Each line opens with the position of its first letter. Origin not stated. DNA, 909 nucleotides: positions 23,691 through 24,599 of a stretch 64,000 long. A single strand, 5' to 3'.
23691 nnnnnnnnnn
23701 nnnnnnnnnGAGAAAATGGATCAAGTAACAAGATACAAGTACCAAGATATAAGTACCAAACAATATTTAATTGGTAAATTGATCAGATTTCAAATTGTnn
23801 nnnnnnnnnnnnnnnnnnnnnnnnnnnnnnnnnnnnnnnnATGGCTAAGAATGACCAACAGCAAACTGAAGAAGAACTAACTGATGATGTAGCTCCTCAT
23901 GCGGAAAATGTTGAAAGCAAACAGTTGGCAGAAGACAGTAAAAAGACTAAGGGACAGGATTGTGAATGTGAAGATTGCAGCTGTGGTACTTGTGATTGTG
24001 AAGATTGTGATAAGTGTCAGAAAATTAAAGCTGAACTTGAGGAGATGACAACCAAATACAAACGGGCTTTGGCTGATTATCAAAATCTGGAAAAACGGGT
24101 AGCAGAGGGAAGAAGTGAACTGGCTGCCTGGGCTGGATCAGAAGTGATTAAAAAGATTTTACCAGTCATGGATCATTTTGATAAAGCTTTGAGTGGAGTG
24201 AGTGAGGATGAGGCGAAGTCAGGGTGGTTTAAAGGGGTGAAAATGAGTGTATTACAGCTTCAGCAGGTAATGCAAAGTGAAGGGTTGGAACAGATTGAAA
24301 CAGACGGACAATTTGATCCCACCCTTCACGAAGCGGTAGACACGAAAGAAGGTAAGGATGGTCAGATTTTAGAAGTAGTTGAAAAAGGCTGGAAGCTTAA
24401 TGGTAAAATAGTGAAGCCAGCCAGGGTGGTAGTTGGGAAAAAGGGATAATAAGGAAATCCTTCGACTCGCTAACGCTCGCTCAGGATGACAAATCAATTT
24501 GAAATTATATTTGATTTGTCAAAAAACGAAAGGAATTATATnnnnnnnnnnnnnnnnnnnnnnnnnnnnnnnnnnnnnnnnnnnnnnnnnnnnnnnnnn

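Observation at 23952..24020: GrpE with an 8-cysteine cluster, while the DnaJ homolog has lost its zinc finger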

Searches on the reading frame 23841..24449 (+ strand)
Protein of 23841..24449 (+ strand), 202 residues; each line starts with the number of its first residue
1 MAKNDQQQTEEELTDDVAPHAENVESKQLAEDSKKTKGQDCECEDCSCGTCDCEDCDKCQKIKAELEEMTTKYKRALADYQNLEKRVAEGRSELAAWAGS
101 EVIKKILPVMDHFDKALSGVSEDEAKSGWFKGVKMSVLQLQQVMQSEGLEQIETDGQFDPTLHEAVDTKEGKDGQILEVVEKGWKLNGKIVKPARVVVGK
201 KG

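Call 3: search_protein_families(library=pfam, proteins=[window:23841-24449:+], max_evalue=0.01)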
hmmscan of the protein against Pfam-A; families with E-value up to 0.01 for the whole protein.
window:23841-24449:+ (202 aa): 2 families
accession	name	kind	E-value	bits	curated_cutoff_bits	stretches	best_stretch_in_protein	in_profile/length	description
PF01025.24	GrpE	-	2.6e-36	125.2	25.8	1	58-200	19-165/165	GrpE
PF16526.10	CLZ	-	0.0059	17.4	26.7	0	57-87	31-61/71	C-terminal leucine zipper domain of cyclic nucleotide-gated channels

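Call 5: find_homologous_proteins(query=window:23841-24449:+, max_evalue=1e-10)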
Query window:23841-24449:+ (202 aa): 587 proteins with E <= 1e-10 among 701 candidates; the best 120 are listed.
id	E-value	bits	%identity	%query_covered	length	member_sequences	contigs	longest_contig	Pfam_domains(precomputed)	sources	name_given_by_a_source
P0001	9.0e-126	435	99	100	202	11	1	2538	PF01025.25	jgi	jgi:molecular chaperone GrpE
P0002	3.1e-92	326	79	99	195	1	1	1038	PF01025.25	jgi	-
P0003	3.6e-88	313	76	95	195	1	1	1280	PF01025.25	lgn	-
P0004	1.0e-85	305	75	100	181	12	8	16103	PF01025.25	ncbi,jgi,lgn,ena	jgi:molecular chaperone GrpE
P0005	2.5e-83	297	74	100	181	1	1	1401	PF01025.25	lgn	-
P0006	2.6e-79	284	70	100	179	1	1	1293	PF01025.25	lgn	-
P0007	3.5e-79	283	71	100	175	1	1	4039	PF01025.25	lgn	-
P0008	1.1e-78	282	70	100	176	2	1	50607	PF01025.25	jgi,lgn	jgi:molecular chaperone GrpE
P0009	2.7e-77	277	70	99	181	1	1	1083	PF01025.25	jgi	jgi:molecular chaperone GrpE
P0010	6.5e-77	276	72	99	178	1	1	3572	PF01025.25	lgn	-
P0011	1.1e-76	275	68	100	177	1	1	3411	PF01025.25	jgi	jgi:molecular chaperone GrpE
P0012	5.0e-73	263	66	100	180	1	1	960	PF01025.25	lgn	-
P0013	2.8e-71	257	65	99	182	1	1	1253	PF01025.25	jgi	jgi:molecular chaperone GrpE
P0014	2.9e-68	248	62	100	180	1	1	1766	PF01025.25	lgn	-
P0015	1.0e-63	233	75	62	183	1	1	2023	PF01025.25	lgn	-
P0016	3.0e-62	228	55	99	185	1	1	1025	PF01025.25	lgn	-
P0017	8.6e-61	223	59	85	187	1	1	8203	PF01025.25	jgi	jgi:molecular chaperone GrpE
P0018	2.2e-57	212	56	82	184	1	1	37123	PF01025.25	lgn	-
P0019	2.6e-57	212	67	71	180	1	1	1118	PF01025.25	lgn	-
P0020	3.0e-57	212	67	71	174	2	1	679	PF01025.25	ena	-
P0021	8.8e-57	210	62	79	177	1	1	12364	PF01025.25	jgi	jgi:molecular chaperone GrpE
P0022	1.8e-56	209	64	72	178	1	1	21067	PF01025.25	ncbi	-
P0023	2.1e-56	209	55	99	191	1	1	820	PF01025.25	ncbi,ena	-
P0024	2.1e-56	209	58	87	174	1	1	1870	PF01025.25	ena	-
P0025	4.0e-56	208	59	85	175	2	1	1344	PF01025.25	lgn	-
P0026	5.5e-56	208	66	71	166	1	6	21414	PF01025.25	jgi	jgi:molecular chaperone GrpE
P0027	6.6e-56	207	60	76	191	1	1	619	PF01025.25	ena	-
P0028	8.8e-56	207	58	87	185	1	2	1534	PF01025.25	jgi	jgi:molecular chaperone GrpE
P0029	1.0e-55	207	65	71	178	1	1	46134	PF01025.25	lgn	-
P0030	1.5e-55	206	57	87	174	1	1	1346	PF01025.25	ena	-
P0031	1.7e-55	206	66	71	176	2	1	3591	PF01025.25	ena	-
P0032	1.8e-55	206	63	70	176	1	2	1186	PF01025.25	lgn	-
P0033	1.8e-55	206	56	87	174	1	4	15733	PF01025.25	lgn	-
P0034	2.1e-55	206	60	74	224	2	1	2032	PF01025.25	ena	-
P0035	2.4e-55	205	65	71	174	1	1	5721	PF01025.25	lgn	-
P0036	2.5e-55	205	58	86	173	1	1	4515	PF01025.25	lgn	-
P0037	3.2e-55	205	65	70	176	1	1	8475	PF01025.25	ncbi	-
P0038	3.4e-55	205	58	76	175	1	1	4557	PF01025.25,PF01471.24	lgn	-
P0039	4.7e-55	205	63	72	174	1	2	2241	PF01025.25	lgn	-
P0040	5.0e-55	204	57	79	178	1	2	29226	PF01025.25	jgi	jgi:molecular chaperone GrpE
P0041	5.6e-55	204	66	71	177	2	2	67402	PF01025.25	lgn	-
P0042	6.2e-55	204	58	83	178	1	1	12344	PF01025.25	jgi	jgi:molecular chaperone GrpE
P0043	6.3e-55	204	66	71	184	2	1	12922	PF01025.25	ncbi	-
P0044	6.4e-55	204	64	71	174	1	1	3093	PF01025.25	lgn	-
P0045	6.8e-55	204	62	72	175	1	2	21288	PF01025.25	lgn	-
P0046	7.7e-55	204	56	87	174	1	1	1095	PF01025.25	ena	-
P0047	7.7e-55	204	56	80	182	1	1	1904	PF01025.25,PF01471.24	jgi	jgi:molecular chaperone GrpE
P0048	9.4e-55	204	64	71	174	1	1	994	PF01025.25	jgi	jgi:molecular chaperone GrpE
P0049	1.0e-54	203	63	70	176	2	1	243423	PF01025.25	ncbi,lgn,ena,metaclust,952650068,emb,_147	metaclust:\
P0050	1.9e-54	203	65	71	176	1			PF01025.25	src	-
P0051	2.0e-54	202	63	70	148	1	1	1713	PF01025.25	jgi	jgi:molecular chaperone GrpE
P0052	2.0e-54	202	60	79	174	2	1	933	PF01025.25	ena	-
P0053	2.4e-54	202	59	74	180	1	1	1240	PF01025.25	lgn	-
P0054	2.8e-54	202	64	71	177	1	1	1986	PF01025.25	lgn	-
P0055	4.7e-54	201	63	71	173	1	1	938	PF01025.25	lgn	-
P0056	4.9e-54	201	61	74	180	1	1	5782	PF01025.25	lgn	-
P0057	5.2e-54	201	59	71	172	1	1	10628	PF01025.25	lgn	-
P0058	6.2e-54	201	63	71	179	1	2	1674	PF01025.25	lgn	-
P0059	6.7e-54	201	63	71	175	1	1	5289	PF01025.25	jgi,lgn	-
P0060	7.2e-54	201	62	71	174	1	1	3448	PF01025.25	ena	-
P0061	7.2e-54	201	56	85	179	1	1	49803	PF01025.25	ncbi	-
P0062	9.1e-54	200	58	75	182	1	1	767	PF01025.25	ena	-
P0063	1.1e-53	200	61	71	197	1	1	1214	PF01025.25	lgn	-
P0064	1.2e-53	200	65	71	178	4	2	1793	PF01025.25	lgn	-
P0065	1.6e-53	200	64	71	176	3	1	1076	PF01025.25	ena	-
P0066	1.6e-53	200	60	73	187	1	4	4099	PF01025.25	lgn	-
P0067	1.9e-53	199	66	71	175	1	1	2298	PF01025.25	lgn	-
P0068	2.1e-53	199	63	71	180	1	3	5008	PF01025.25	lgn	-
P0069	2.1e-53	199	62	71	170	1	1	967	PF01025.25,PF01471.24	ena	-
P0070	2.3e-53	199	64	70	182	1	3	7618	PF01025.25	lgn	-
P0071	2.3e-53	199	61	72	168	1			PF01025.25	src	-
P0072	2.6e-53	199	52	100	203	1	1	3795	PF01025.25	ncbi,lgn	-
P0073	2.6e-53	199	59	73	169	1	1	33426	PF01025.25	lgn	-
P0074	3.2e-53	199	63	71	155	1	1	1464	PF01025.25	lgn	-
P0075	4.7e-53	198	62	71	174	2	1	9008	PF01025.25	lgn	-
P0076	5.8e-53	198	62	72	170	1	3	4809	PF01025.25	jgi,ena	-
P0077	6.2e-53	198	58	79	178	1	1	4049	PF01025.25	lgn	-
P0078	7.4e-53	197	63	71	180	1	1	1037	PF01025.25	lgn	-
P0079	1.0e-52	197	54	81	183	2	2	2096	PF01025.25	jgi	jgi:molecular chaperone GrpE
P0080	1.2e-52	197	62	69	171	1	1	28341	PF01025.25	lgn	-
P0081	1.3e-52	197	52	89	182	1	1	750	PF01025.25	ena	-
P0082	1.3e-52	197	55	79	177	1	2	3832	PF01025.25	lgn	-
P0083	1.7e-52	196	53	88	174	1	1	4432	PF01025.25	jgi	jgi:molecular chaperone GrpE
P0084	2.1e-52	196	62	70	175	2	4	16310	PF01025.25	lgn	-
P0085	2.6e-52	196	62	69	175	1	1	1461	PF01025.25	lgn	-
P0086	2.7e-52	196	58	82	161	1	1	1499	PF01025.25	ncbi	-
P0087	3.4e-52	195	58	74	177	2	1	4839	PF01025.25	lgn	-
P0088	3.6e-52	195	59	72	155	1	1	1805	PF01025.25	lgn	-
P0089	3.7e-52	195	57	75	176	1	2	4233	PF01025.25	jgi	jgi:molecular chaperone GrpE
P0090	5.3e-52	195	56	84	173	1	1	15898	PF01025.25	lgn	-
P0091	5.9e-52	194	54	84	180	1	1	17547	PF01025.25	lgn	-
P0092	7.3e-52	194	60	72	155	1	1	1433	PF01025.25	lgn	-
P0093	8.8e-52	194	53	78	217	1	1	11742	PF01025.25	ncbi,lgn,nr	ncbi:MAG: nucleotide exchange factor GrpE [Candidatus Daviesbacteria bacterium]|nr:nucleotide exchan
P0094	9.7e-52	194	56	82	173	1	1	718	PF01025.25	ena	-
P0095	1.2e-51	193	54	81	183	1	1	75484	PF01025.25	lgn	-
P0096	1.3e-51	193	55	77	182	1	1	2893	PF01025.25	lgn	-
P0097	1.4e-51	193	59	73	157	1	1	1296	PF01025.25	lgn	-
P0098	1.5e-51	193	49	99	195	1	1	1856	PF01025.25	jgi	jgi:molecular chaperone GrpE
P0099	1.7e-51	193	59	74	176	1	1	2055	PF01025.25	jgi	jgi:molecular chaperone GrpE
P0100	2.5e-51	192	59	71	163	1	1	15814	PF01025.25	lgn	-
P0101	3.0e-51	192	61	69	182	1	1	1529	PF01025.25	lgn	-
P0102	3.4e-51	192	61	73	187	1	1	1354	PF01025.25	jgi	-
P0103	3.4e-51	192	58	73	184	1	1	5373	PF01025.25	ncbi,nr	ncbi:MAG: nucleotide exchange factor GrpE [Candidatus Daviesbacteria bacterium]|nr:nucleotide exchan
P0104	3.5e-51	192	60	68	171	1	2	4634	PF01025.25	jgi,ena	-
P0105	4.3e-51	192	60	72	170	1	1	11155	PF01025.25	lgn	-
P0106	4.7e-51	191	53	83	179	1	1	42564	PF01025.25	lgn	-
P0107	4.8e-51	191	61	73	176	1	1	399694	PF01025.25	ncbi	-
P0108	6.0e-51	191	59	70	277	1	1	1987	PF15960.11,PF01025.25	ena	-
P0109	6.1e-51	191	54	85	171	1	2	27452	PF01025.25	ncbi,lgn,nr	ncbi:nucleotide exchange factor GrpE [Candidatus Daviesbacteria bacterium]|nr:nucleotide exchange fa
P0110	6.5e-51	191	53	86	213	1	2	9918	PF01025.25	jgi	jgi:molecular chaperone GrpE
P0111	6.9e-51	191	58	72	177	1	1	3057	PF01025.25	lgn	-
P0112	9.1e-51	191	58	72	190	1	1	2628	PF01025.25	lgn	-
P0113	1.0e-50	190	60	71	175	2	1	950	PF01025.25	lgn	-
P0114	1.0e-50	190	57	77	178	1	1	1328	PF01025.25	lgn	-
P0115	1.3e-50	190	57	87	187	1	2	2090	PF01025.25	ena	-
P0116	1.6e-50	190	58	73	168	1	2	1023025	PF01025.25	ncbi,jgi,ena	-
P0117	1.7e-50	190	59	72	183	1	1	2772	PF01025.25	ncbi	-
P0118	1.8e-50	190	60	70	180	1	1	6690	PF01025.25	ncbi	-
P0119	2.1e-50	189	62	71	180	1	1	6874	PF01025.25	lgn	-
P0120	2.1e-50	189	60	70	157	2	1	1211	PF01025.25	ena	-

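Call 8: find_related_loci(query=A1, collection=genome_contigs, flank=6000)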
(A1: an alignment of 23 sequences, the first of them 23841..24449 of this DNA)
Query A1 (202 aa) in genome_contigs; peptide patterns used: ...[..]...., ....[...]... (x = any residue, [..] = any of these).
600 stretches matched a pattern (row limit reached: there are more); 564 encode a relative of the query (tblastn E <= 1e-3); the best 80 are kept; 80 distinct loci.
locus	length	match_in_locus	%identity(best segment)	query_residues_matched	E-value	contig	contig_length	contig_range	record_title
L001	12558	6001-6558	75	1-201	5e-94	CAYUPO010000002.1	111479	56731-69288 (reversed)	MAG TPA_asm: uncultured Gammaproteobacteria bacterium isolate SRP286056_co1_297 genome assembly, contig: NODE_122_length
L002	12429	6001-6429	64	59-201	6e-64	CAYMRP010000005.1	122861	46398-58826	MAG TPA_asm: uncultured Gammaproteobacteria bacterium isolate SRP286056_co1_76 genome assembly, contig: NODE_107_length_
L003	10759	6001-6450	66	59-201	9e-64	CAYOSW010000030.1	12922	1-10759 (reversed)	MAG TPA_asm: uncultured Gammaproteobacteria bacterium isolate binchicken_co105_397 genome assembly, contig: NODE_6115_le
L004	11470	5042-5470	65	59-201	2e-62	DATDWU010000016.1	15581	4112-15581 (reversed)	MAG TPA_asm: Patescibacteria group bacterium isolate SMAG_U8120 k141_828568, whole genome shotgun sequence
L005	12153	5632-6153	54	32-201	3e-59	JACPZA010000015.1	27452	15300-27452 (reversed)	MAG: Candidatus Daviesbacteria bacterium isolate NC_groundwater_877_Pr1_S2p5_34_16 Montesol18_S2p5_coassembly_scaffold_3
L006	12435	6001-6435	61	54-201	4e-58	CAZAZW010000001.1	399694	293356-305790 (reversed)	MAG TPA_asm: uncultured Gammaproteobacteria bacterium isolate SRP090828_co2_161 genome assembly, contig: NODE_2_length_3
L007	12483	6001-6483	55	46-202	1e-56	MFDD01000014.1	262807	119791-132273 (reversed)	MAG: Candidatus Daviesbacteria bacterium RIFCSPHIGHO2_02_FULL_43_12 rifcsphigho2_02_scaffold_89, whole genome shotgun se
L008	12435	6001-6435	59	59-201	1e-56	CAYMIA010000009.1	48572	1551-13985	MAG TPA_asm: uncultured Gammaproteobacteria bacterium isolate SRP200132_co1_145 genome assembly, contig: NODE_1138_lengt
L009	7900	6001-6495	56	51-202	6e-56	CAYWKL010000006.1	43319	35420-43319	MAG TPA_asm: uncultured Gammaproteobacteria bacterium isolate binchicken_co38_1283 genome assembly, contig: NODE_1872_le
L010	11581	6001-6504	51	43-200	7e-56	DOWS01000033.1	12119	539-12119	MAG TPA_asm: Candidatus Daviesbacteria bacterium isolate UBA9644 contig_17939, whole genome shotgun sequence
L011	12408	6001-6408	60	66-201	6e-56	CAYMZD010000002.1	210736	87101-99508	MAG TPA_asm: uncultured Gammaproteobacteria bacterium isolate binchicken_co110_145 genome assembly, contig: NODE_145_len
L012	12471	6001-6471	53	45-202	1e-55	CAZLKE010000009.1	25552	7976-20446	MAG TPA_asm: uncultured Gammaproteobacteria bacterium isolate SRP050083_co1_414 genome assembly, contig: NODE_707_length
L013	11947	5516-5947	57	58-201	9e-56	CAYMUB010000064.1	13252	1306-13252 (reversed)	MAG TPA_asm: uncultured Gammaproteobacteria bacterium isolate binchicken_co203_488 genome assembly, contig: k141_3827567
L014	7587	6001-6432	56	58-201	3e-55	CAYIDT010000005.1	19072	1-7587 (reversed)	MAG TPA_asm: uncultured Gammaproteobacteria bacterium isolate ERP119705_co1_249 genome assembly, contig: NODE_3201_lengt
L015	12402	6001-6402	61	68-201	4e-55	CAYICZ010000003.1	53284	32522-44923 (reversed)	MAG TPA_asm: uncultured Gammaproteobacteria bacterium isolate ERP119705_co18_1 genome assembly, contig: NODE_506_length_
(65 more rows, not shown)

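Call 16: find_encoding_contigs(protein=P0093, flank=6000, max_places=3)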
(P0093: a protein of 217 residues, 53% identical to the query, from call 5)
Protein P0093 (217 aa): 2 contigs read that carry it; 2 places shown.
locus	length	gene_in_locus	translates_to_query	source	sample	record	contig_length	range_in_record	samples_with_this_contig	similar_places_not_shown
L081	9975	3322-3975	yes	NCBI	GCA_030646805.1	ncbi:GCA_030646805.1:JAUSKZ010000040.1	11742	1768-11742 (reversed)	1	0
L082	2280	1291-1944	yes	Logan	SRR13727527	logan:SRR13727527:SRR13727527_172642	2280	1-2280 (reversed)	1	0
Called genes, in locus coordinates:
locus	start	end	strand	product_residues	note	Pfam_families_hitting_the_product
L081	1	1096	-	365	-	?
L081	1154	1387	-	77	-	-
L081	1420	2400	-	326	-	PF01795:Methyltransf_5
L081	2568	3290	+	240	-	PF01628:HrcA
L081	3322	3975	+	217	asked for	PF01025:GrpE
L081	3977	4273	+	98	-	-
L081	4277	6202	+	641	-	PF00012:HSP70, PF06723:MreB_Mbl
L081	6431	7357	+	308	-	PF00226:DnaJ, PF01556:DnaJ_C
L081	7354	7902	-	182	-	PF01944:SpoIIM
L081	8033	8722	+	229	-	PF08529:NusA_N, PF00575:S1 (weak), PF13184:KH_NusA_1st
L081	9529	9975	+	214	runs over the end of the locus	PF01135:PCMT (weak), PF13489:Methyltransf_23, PF13847:Methyltransf_31, PF08241:Methyltransf_11, PF08242:Methyltransf_12 (weak), PF13649:Methyltransf_25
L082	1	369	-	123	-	?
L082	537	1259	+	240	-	PF01628:HrcA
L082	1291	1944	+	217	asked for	PF01025:GrpE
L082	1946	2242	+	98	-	-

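Call 17: find_encoding_contigs(protein=P0004, flank=6000, max_places=4)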
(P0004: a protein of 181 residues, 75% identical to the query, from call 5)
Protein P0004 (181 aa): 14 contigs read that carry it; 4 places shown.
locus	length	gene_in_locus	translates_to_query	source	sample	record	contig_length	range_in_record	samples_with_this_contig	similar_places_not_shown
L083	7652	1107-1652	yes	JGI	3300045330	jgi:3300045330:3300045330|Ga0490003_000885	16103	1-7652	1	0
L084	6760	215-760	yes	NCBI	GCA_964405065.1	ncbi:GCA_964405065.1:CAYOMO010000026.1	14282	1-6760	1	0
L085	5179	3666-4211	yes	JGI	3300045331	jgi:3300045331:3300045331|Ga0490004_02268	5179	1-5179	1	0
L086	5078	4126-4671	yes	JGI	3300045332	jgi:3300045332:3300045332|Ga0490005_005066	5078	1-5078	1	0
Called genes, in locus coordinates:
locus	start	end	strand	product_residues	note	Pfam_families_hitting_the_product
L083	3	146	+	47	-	?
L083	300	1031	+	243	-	PF03444:WHD_HrcA (weak), PF01628:HrcA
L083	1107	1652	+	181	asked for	PF01025:GrpE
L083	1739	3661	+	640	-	PF00012:HSP70, PF06723:MreB_Mbl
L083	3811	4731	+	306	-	PF00226:DnaJ, PF01556:DnaJ_C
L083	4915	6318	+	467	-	PF08529:NusA_N, PF13184:KH_NusA_1st, PF26594:KH_NusA_2nd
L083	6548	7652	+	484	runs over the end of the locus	PF00009:GTP_EFTU, PF00025:Arf (faint), PF00071:Ras (weak), PF01926:MMR_HSR1, PF02421:FeoB_N (weak), PF22042:EF-G_D2, PF03144:GTP_EFTU_D2 (faint), PF11987:IF-2, +1 more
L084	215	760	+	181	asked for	PF01025:GrpE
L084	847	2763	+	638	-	PF00012:HSP70, PF06723:MreB_Mbl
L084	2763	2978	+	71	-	-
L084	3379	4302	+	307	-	PF00226:DnaJ, PF01556:DnaJ_C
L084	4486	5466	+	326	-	-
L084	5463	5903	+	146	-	-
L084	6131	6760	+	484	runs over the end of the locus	PF00009:GTP_EFTU, PF00025:Arf (faint), PF00071:Ras (weak), PF01926:MMR_HSR1, PF02421:FeoB_N (weak), PF22042:EF-G_D2, PF03144:GTP_EFTU_D2 (faint), PF11987:IF-2, +1 more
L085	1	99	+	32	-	?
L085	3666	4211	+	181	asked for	PF01025:GrpE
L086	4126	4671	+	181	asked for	PF01025:GrpE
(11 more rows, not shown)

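Call 19: find_encoding_contigs(protein=P0002, flank=6000, max_places=2)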
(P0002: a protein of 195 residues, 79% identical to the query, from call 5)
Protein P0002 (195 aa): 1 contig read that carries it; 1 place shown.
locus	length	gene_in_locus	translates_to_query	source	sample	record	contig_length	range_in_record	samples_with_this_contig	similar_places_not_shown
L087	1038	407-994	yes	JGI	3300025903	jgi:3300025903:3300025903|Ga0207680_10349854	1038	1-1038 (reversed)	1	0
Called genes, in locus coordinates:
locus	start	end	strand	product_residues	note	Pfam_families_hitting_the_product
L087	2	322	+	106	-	?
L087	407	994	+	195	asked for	PF01025:GrpE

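Call 20: find_encoding_contigs(protein=P0003, flank=6000, max_places=2)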
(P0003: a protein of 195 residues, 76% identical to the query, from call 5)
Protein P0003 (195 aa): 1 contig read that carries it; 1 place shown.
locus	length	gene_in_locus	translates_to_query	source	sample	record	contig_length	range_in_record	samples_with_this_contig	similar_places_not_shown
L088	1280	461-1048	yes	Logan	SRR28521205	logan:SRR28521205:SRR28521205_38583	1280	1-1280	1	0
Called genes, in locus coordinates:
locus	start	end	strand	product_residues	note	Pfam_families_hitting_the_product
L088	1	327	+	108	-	?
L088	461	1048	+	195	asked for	PF01025:GrpE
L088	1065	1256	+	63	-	PF20097:DUF6487 (weak)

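Call 21: find_encoding_contigs(protein=P0005, flank=6000, max_places=2)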
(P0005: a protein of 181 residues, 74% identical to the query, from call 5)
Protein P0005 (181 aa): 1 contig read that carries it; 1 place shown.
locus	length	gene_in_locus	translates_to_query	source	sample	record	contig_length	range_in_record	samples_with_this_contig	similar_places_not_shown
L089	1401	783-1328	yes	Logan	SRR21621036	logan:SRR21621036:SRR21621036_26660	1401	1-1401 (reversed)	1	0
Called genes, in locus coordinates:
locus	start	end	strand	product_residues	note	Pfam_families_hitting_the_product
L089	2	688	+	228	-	?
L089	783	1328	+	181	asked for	PF01025:GrpE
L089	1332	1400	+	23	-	?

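Call 22: find_encoding_contigs(protein=P0001, flank=6000, max_places=3)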
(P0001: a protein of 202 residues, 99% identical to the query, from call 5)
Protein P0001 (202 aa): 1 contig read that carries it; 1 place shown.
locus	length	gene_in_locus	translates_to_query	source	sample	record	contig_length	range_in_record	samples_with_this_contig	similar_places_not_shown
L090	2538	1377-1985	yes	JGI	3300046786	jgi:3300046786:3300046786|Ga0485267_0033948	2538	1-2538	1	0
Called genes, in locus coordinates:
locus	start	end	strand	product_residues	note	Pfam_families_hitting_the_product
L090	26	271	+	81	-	-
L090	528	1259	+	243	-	PF03444:WHD_HrcA (weak), PF01628:HrcA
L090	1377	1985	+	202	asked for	PF01025:GrpE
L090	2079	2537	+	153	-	?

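Call 24: search_solved_structures(query=window:23841-24449:+, show_alignments=2)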
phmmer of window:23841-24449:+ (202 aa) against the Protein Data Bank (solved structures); distinct sequences matched with E-value up to 0.001: 7.
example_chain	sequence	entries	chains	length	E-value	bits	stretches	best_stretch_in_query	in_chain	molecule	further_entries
4ani_A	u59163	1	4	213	2.9e-19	73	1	4-198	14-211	PROTEIN GRPE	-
3a6m_A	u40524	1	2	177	2.9e-16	63.2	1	60-200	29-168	Protein grpE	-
9blt_B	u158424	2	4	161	4e-15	59.5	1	60-200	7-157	GrpE protein homolog 1, mitochondrial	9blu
9bls_B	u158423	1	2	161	7.3e-15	58.6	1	60-200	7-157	GrpE protein homolog 1, mitochondrial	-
9qid_B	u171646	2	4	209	1.2e-14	57.9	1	58-200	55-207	GrpE protein homolog 1, mitochondrial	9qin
1dkg_A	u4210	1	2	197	2.1e-12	50.6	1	49-200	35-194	NUCLEOTIDE EXCHANGE FACTOR GRPE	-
8gb3_E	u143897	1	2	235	9.1e-07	32.2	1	64-196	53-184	Protein GrpE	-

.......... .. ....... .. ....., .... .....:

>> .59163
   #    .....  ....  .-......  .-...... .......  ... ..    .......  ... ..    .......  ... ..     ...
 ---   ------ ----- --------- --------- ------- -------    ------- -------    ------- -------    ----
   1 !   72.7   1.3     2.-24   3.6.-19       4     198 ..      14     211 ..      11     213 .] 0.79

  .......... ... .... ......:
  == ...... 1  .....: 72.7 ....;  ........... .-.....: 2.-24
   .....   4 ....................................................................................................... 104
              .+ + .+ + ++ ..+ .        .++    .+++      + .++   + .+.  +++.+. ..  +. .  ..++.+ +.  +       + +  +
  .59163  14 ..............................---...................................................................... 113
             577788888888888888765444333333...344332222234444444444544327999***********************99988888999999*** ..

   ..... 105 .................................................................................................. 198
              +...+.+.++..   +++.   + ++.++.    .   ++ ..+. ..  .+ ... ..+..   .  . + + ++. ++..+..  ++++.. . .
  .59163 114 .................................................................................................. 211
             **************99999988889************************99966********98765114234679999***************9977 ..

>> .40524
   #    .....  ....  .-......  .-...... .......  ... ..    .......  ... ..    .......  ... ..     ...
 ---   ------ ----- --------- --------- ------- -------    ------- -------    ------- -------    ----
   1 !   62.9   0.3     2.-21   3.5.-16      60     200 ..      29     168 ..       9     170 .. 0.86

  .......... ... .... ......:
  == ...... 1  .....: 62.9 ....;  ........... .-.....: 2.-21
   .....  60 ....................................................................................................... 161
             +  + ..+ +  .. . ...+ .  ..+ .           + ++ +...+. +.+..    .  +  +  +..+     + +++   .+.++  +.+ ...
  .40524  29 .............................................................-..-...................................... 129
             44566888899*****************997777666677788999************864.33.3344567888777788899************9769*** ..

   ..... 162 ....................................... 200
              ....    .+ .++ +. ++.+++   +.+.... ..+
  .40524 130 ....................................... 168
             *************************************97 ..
